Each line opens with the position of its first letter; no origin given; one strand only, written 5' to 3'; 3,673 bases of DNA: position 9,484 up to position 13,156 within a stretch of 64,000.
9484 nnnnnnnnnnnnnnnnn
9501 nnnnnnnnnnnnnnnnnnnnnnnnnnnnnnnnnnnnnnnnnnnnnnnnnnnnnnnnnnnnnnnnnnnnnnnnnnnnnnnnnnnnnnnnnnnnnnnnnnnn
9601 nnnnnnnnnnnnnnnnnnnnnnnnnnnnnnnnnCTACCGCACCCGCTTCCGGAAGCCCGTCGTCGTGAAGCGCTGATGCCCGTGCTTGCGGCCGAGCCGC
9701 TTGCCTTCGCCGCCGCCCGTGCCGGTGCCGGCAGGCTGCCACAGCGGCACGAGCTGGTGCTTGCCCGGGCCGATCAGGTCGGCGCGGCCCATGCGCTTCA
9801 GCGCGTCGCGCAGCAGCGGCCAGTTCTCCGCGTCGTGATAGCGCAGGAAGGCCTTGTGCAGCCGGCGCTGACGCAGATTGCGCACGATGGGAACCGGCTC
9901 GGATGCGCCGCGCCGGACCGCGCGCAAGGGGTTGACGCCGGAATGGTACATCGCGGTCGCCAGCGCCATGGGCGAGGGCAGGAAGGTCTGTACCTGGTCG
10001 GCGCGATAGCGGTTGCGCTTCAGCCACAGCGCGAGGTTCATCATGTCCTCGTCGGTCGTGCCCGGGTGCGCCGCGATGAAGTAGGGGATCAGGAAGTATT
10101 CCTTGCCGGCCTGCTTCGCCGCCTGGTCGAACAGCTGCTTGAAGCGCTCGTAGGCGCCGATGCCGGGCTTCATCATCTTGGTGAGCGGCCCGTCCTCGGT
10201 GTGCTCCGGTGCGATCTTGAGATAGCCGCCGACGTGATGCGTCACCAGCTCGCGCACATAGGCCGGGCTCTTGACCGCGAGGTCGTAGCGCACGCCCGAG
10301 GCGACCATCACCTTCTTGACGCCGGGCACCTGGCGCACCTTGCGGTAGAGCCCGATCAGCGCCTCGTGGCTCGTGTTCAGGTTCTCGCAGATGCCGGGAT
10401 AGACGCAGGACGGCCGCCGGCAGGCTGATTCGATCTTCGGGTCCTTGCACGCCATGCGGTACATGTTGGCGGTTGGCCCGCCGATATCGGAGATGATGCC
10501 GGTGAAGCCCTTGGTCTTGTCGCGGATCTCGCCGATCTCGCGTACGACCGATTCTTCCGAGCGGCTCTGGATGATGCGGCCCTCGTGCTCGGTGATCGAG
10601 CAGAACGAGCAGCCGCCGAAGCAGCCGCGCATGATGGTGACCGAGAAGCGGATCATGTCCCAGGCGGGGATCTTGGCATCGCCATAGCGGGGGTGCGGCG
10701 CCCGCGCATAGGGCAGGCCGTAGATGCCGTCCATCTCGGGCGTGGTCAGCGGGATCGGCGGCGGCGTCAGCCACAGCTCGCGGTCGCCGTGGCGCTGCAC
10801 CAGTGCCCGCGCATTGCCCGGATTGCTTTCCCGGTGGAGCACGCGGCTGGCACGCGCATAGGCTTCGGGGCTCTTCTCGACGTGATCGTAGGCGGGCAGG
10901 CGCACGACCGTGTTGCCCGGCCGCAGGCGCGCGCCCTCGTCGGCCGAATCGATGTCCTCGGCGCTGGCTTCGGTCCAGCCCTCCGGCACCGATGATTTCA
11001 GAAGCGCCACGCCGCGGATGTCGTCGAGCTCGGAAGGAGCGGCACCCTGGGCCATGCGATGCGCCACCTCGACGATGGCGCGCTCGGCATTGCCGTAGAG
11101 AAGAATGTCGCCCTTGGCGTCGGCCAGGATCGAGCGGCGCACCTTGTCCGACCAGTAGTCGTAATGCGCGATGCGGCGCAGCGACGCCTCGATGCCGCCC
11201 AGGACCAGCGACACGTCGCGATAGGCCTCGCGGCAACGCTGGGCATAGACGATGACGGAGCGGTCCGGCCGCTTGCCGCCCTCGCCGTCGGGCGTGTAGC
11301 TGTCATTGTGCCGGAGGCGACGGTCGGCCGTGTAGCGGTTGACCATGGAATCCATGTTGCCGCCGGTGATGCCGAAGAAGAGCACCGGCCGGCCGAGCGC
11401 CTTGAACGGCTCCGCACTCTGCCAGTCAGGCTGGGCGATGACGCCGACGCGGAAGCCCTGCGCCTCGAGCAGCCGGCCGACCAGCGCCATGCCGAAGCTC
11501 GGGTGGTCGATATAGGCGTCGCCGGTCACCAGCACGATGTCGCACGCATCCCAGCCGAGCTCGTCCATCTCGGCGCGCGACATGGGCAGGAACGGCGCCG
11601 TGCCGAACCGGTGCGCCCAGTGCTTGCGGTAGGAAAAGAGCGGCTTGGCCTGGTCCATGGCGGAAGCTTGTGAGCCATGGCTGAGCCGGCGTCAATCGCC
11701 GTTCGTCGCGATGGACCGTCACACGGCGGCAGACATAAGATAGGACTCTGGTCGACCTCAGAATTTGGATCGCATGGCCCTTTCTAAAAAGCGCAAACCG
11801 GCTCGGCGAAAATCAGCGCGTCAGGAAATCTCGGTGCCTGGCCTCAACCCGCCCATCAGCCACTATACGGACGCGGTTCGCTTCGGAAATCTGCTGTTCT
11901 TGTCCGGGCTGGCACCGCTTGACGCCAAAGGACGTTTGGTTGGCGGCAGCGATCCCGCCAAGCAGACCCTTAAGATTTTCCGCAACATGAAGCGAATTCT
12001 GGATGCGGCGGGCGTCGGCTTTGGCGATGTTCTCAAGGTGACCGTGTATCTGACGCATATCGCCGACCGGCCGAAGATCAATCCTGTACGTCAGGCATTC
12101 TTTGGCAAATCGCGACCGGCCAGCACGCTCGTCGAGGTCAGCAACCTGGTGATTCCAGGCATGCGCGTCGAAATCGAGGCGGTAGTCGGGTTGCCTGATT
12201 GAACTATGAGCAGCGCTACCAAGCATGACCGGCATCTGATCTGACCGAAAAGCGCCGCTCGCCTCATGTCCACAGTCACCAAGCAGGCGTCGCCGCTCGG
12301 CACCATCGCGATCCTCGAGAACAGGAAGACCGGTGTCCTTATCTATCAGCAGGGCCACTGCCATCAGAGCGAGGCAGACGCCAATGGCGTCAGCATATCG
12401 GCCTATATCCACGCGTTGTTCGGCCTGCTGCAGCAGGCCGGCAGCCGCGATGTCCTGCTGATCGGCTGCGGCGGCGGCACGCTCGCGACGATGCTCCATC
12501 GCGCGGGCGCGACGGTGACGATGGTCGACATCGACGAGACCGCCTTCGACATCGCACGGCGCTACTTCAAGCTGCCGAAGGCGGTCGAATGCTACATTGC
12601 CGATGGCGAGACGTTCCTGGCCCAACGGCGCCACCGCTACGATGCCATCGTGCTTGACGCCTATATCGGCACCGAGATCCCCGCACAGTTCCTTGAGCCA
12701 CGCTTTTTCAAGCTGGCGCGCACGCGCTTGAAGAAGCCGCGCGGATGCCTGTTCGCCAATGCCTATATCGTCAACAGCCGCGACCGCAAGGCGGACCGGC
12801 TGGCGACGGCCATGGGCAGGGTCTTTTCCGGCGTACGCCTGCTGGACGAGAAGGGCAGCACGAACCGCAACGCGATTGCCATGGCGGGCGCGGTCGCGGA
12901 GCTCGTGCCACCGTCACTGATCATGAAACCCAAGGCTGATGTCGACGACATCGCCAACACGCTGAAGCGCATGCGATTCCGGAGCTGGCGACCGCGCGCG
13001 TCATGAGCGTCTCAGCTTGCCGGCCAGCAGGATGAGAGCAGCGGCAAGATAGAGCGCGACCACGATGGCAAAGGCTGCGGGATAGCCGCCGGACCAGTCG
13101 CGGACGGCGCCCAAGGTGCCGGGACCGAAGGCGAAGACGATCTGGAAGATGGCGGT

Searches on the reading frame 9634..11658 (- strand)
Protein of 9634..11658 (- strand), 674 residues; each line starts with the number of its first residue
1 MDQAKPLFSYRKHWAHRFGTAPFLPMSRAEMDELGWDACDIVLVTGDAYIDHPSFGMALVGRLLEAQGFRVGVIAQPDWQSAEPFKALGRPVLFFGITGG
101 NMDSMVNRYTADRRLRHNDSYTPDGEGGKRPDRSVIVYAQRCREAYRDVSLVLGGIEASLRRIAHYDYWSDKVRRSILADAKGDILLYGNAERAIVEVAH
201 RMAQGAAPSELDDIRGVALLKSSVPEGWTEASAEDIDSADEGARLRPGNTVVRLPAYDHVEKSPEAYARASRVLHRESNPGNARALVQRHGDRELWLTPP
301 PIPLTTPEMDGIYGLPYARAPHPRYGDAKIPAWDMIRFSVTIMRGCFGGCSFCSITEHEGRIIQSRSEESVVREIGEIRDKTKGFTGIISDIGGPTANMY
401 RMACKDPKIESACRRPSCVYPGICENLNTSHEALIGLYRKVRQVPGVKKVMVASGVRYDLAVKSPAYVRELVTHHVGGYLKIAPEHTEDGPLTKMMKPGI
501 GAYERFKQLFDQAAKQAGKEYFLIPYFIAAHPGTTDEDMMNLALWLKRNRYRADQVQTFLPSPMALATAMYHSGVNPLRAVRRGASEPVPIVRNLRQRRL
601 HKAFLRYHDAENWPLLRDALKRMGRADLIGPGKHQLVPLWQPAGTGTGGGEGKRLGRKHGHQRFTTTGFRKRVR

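Call 31: search_protein_families(library=pfam, proteins=[window:9634-11658:-], max_evalue=0.00001)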
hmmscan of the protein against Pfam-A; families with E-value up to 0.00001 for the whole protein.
window:9634-11658:- (674 aa): 3 families
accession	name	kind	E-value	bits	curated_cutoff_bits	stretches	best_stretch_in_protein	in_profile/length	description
PF08497.15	Radical_SAM_N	-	6.5e-133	443.1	25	1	23-339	1-301/301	Radical SAM N-terminal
PF11842.13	DUF3362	-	4.4e-47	160.5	27.6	1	554-648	1-95/151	Domain of unknown function (DUF3362)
PF04055.27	Radical_SAM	-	3.1e-11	44.2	29.5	1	341-545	2-165/166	Radical SAM superfamily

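Call 39: find_homologous_proteins(query=window:9634-11658:-, max_evalue=1e-100)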
Query window:9634-11658:- (674 aa): 8000 proteins with E <= 1e-100 among 8000 candidates; the best 120 are listed.
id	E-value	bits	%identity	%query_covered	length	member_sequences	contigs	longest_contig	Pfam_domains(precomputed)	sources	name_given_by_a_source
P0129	0.0e+0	1577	100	100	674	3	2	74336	PF04055.28,PF11842.14,PF08497.16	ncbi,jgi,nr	ncbi:MAG: YgiQ family radical SAM protein [Alphaproteobacteria bacterium]|nr:YgiQ family radical SAM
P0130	0.0e+0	1399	87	100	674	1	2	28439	PF04055.28,PF11842.14,PF08497.16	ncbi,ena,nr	ncbi:MAG: YgiQ family radical SAM protein [Alphaproteobacteria bacterium]|nr:YgiQ family radical SAM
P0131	0.0e+0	1376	86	99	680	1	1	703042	PF04055.28,PF11842.14,PF08497.16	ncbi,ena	-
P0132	0.0e+0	1374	86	99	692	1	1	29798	PF04055.28,PF11842.14,PF08497.16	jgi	jgi:uncharacterized radical SAM protein YgiQ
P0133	0.0e+0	1373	86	99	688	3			PF04055.28,PF11842.14,PF08497.16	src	-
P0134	0.0e+0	1370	85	99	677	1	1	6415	PF04055.28,PF11842.14,PF08497.16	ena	-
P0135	0.0e+0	1370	85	99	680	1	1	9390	PF04055.28,PF11842.14,PF08497.16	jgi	-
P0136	0.0e+0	1370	86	99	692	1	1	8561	PF04055.28,PF11842.14,PF08497.16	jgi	jgi:uncharacterized radical SAM protein YgiQ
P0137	0.0e+0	1369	85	99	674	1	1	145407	PF04055.28,PF11842.14,PF08497.16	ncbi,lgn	-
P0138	0.0e+0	1368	84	99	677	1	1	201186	PF04055.28,PF11842.14,PF08497.16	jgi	-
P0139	0.0e+0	1368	85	100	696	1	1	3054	PF04055.28,PF11842.14,PF08497.16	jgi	-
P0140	0.0e+0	1368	85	99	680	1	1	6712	PF04055.28,PF11842.14,PF08497.16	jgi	jgi:uncharacterized radical SAM protein YgiQ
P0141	0.0e+0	1368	85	100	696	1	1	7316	PF04055.28,PF11842.14,PF08497.16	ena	-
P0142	0.0e+0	1367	85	100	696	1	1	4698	PF04055.28,PF11842.14,PF08497.16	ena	-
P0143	0.0e+0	1367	85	100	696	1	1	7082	PF04055.28,PF11842.14,PF08497.16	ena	-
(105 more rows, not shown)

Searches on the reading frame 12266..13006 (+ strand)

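Call 55: search_protein_families(library=pfam, proteins=[window:12266-13006:+], max_evalue=0.00001)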
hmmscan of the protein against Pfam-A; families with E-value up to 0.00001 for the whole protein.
window:12266-13006:+ (246 aa): 4 families
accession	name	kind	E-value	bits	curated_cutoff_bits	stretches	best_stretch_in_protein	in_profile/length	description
PF13649.12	Methyltransf_25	-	5.2e-09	37.1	27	1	63-132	1-73/97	Methyltransferase domain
PF01564.23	Spermine_synth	-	6.2e-09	36.1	22.9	1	52-177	11-143/186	Spermine/spermidine synthase domain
PF05175.20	MTS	-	1.9e-08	34.6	23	1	51-196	23-163/170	Methyltransferase small domain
PF08241.18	Methyltransf_11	-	6.4e-07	30.4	21.2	1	65-131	2-67/95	Methyltransferase domain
